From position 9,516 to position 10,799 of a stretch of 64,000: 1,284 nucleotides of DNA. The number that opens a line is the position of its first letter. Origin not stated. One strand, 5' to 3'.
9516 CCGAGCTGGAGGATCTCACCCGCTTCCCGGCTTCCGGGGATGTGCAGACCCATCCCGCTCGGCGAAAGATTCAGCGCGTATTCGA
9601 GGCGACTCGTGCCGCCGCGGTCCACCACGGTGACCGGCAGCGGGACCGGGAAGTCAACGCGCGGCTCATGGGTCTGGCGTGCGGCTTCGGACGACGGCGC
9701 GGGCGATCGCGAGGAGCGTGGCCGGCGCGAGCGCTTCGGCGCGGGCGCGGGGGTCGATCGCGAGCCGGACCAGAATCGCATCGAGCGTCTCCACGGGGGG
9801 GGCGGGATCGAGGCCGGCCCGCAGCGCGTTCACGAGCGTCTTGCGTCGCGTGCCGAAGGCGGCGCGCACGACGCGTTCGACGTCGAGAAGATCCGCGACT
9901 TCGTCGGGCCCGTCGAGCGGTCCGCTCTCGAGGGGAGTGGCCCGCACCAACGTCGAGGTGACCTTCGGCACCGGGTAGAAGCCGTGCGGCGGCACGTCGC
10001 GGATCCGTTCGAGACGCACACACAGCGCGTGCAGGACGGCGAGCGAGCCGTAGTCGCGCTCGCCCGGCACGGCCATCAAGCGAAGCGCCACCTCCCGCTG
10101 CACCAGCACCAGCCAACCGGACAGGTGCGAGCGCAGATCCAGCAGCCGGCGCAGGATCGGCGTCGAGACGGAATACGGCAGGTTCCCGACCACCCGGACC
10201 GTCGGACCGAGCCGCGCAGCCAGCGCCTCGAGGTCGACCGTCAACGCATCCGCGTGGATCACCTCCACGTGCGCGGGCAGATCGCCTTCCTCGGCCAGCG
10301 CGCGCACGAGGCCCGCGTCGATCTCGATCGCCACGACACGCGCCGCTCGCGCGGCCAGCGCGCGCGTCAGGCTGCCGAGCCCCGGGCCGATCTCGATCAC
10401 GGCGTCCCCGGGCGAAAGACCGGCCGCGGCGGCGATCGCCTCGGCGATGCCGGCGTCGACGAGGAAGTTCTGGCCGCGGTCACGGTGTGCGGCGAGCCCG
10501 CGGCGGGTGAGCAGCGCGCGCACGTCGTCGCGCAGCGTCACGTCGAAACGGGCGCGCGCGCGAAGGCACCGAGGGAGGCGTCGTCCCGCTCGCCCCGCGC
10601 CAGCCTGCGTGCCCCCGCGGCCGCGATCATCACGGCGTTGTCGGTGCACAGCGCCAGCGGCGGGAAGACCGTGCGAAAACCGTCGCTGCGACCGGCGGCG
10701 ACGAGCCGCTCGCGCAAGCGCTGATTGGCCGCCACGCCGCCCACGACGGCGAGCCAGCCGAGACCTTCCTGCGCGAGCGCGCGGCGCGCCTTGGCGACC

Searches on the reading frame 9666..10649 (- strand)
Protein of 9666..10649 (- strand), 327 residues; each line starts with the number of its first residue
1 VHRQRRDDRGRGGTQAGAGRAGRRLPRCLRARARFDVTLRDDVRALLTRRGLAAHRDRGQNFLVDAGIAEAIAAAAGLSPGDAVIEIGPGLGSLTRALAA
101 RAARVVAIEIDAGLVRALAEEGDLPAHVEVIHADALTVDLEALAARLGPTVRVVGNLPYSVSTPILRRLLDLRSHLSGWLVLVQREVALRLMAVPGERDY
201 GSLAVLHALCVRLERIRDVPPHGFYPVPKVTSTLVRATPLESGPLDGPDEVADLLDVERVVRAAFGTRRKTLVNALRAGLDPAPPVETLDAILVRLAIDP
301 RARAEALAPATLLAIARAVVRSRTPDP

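Call 52: search_protein_families(library=pfam, proteins=[window:9666-10649:-], max_evalue=0.00001)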
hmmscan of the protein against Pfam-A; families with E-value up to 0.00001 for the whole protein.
window:9666-10649:- (327 aa): 1 family
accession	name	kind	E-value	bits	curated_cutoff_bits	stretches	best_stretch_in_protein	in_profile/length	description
PF00398.26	RrnaAD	-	2.6e-46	158.3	24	1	54-313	4-255/263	Ribosomal RNA adenine dimethylase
